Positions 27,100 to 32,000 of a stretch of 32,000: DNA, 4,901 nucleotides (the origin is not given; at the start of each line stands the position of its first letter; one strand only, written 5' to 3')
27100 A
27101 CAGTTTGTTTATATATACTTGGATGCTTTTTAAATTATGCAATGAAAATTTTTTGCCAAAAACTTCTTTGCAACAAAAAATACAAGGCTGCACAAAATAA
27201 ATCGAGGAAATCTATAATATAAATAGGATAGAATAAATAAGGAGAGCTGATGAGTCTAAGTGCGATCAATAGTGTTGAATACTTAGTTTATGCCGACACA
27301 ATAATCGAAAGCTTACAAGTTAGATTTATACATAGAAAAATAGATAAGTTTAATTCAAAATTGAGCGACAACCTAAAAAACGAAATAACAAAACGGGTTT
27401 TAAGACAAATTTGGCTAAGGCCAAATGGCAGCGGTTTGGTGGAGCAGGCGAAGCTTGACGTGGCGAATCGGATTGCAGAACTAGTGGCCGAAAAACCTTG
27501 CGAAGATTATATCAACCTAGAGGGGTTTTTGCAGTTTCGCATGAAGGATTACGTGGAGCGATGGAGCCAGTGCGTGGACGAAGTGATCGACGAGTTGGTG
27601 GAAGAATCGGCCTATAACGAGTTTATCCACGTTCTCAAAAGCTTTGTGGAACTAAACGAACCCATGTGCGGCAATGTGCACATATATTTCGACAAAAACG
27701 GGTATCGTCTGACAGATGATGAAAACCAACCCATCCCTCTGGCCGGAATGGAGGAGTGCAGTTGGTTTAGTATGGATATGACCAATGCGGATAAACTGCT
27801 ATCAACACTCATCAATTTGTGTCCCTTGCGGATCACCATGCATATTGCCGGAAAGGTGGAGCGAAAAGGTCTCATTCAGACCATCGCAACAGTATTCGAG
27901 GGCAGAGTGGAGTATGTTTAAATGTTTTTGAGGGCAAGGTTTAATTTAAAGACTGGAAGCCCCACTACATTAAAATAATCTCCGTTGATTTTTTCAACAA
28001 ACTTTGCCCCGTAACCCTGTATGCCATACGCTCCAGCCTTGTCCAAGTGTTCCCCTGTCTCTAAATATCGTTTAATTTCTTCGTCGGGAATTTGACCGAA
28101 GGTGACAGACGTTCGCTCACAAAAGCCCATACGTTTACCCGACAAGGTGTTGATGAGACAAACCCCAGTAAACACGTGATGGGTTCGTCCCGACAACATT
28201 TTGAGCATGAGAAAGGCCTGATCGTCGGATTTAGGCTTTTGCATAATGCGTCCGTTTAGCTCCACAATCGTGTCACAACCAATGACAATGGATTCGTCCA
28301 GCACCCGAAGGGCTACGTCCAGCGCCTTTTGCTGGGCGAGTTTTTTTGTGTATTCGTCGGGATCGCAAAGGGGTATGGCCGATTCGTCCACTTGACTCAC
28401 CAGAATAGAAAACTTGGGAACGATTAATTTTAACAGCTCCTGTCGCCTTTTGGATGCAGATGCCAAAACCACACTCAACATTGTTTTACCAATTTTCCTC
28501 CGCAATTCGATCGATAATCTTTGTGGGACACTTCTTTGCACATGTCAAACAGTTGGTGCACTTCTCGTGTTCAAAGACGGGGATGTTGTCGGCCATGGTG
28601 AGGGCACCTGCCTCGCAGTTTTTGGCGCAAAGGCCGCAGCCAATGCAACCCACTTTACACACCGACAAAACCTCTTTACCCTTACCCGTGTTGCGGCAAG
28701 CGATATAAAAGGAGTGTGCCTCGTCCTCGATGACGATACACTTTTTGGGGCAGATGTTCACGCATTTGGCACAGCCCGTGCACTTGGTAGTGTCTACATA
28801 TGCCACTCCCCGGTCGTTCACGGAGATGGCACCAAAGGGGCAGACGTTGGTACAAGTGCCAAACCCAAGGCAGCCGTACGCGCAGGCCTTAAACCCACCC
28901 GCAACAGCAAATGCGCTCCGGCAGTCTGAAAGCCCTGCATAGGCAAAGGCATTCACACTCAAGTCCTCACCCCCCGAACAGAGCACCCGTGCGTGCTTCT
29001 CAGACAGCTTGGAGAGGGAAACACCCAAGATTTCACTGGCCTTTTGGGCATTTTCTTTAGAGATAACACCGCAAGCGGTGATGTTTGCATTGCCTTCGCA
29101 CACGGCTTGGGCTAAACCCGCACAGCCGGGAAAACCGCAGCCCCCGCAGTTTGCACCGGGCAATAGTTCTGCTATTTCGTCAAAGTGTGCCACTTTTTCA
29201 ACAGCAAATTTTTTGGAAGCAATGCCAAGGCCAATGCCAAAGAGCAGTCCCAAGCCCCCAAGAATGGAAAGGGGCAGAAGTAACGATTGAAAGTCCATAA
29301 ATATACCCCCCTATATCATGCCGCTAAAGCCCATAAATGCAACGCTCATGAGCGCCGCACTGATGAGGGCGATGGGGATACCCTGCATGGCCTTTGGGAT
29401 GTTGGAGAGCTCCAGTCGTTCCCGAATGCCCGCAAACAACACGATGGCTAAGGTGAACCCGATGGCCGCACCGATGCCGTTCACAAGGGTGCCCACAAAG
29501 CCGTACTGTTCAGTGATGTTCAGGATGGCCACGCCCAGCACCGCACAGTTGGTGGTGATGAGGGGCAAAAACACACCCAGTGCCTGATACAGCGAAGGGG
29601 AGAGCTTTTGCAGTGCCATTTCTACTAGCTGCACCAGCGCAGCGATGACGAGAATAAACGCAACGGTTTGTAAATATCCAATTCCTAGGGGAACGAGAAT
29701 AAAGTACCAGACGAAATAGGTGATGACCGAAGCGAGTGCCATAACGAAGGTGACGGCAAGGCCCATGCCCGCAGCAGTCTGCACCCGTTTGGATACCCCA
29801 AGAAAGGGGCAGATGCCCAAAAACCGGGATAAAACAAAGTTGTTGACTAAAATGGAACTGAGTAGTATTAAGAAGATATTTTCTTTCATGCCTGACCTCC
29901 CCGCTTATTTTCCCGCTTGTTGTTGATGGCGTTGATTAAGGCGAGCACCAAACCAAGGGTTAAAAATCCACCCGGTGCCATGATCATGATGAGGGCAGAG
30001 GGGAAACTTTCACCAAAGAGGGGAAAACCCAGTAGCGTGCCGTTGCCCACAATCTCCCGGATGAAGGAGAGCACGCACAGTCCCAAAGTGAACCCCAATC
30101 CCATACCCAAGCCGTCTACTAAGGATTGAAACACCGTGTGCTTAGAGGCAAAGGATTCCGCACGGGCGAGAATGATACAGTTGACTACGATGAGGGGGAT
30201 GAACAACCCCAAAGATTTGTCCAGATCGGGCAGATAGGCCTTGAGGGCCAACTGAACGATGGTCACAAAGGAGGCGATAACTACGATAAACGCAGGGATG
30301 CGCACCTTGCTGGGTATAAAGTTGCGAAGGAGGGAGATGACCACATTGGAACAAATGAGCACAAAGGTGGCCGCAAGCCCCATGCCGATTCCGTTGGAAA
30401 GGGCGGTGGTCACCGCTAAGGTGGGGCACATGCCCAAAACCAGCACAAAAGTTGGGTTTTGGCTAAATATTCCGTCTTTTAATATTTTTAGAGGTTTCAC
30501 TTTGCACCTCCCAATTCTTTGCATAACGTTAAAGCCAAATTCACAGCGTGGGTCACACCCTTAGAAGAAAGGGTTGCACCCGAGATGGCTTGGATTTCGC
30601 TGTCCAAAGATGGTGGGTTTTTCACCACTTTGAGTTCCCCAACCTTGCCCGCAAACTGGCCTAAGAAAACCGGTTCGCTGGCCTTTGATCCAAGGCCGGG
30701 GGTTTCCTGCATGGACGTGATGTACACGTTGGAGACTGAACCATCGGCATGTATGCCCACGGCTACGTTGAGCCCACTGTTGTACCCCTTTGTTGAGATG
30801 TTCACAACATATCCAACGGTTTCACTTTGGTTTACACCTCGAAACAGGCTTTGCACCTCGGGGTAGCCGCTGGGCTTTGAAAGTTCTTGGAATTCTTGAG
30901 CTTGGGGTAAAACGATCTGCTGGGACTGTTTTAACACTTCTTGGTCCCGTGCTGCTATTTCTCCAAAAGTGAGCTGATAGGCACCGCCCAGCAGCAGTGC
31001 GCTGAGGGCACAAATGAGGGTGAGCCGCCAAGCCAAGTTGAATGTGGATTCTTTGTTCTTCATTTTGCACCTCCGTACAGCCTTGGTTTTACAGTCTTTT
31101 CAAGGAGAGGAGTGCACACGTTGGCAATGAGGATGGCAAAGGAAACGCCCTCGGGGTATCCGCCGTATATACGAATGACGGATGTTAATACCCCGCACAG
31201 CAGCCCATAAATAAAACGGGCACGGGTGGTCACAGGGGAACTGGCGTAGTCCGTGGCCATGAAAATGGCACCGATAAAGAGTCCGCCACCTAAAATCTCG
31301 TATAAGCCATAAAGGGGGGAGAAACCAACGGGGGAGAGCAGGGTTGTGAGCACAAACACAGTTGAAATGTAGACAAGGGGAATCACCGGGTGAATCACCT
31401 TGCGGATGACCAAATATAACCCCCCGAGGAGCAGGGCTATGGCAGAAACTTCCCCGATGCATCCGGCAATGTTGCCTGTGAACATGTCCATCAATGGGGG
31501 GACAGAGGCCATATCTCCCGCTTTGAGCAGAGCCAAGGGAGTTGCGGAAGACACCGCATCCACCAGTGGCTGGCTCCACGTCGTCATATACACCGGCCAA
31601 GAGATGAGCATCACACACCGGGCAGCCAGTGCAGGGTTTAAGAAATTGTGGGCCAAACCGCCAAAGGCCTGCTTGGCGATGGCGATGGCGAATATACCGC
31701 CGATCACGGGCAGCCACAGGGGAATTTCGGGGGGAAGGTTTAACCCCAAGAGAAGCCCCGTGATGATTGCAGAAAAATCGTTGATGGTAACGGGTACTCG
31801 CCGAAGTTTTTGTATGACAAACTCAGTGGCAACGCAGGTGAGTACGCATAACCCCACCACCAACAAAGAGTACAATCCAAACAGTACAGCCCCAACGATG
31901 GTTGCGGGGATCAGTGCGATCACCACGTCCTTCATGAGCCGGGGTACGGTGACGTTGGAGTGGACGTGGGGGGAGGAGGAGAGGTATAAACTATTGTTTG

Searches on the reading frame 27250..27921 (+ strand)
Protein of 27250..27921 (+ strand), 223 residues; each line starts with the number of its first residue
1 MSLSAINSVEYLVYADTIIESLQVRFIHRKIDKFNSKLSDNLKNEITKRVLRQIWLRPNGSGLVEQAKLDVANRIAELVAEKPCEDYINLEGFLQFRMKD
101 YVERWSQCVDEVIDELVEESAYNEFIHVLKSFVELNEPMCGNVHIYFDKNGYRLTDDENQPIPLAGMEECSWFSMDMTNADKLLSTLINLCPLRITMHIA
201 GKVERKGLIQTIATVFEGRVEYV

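Call 61: search_protein_families(library=pfam, proteins=[window:27250-27921:+], max_evalue=0.001)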
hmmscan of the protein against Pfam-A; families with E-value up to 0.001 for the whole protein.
window:27250-27921:+ (223 aa): 1 family
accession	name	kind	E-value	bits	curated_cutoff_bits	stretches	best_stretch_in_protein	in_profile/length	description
PF08812.16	YtxC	-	8.7e-38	130.5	33.1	1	15-221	8-218/218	YtxC-like family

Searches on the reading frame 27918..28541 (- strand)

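Call 61: search_protein_families(library=pfam, proteins=[window:27918-28541:-], max_evalue=0.001)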
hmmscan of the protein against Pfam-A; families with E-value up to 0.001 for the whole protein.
window:27918-28541:- (207 aa): 1 family
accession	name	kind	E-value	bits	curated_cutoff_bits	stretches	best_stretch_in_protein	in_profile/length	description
PF02545.19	Maf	-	6.8e-63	212.2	27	1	24-206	2-186/187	Maf-like protein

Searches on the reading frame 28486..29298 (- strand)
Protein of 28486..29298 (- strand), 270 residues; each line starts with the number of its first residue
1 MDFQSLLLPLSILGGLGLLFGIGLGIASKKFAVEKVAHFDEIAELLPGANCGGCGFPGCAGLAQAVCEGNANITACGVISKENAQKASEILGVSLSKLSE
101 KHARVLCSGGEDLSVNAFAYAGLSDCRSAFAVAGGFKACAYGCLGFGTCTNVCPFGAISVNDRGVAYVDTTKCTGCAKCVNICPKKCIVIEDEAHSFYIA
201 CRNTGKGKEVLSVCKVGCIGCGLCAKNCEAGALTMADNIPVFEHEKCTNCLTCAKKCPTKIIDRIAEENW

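Call 61: search_protein_families(library=pfam, proteins=[window:28486-29298:-], max_evalue=0.001)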
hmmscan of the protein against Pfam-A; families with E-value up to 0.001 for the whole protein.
window:28486-29298:- (270 aa): 9 families
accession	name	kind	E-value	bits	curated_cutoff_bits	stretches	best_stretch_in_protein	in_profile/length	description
PF00037.32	Fer4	-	4.6e-15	55.2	21.1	2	241-262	2-23/24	4Fe-4S binding domain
PF12838.12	Fer4_7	-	1.6e-12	48.1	27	2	218-261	2-52/52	4Fe-4S dicluster domain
PF13237.11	Fer4_10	-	5.7e-11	42.6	25.5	2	142-184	8-53/53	4Fe-4S dicluster domain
PF12837.12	Fer4_6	-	9.4e-11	41.6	25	1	165-186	1-22/24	4Fe-4S binding domain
PF04060.18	FeS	-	3.7e-10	39.8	23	1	46-76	1-31/33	Putative Fe-S cluster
PF13187.11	Fer4_9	-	9.8e-10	38.8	27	2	218-261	2-51/52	4Fe-4S dicluster domain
PF14697.11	Fer4_21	-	1.1e-09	38.8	35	2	143-188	8-57/59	4Fe-4S dicluster domain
PF12797.12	Fer4_2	-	2.9e-07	30.5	24.5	1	166-184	3-21/22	4Fe-4S binding domain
PF13484.11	Fer4_16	-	0.00035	21.7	30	0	246-265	1-20/66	4Fe-4S double cluster binding domain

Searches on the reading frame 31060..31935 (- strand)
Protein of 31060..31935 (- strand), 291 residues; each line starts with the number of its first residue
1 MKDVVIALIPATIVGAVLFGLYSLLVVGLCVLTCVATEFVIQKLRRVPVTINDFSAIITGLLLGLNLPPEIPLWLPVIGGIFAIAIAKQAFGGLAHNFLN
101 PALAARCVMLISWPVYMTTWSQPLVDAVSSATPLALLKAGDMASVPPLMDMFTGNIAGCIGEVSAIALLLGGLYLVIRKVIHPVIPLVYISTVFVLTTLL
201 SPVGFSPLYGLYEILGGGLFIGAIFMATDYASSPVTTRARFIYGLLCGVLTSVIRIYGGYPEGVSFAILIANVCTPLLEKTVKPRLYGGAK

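Call 61: search_protein_families(library=pfam, proteins=[window:31060-31935:-], max_evalue=0.001)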
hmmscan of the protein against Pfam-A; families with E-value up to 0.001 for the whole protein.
window:31060-31935:- (291 aa): 1 family
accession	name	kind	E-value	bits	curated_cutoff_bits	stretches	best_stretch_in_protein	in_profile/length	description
PF03116.20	NQR2_RnfD_RnfE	-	3.8e-107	358.5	27.7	1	1-288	18-296/296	NQR2, RnfD, RnfE family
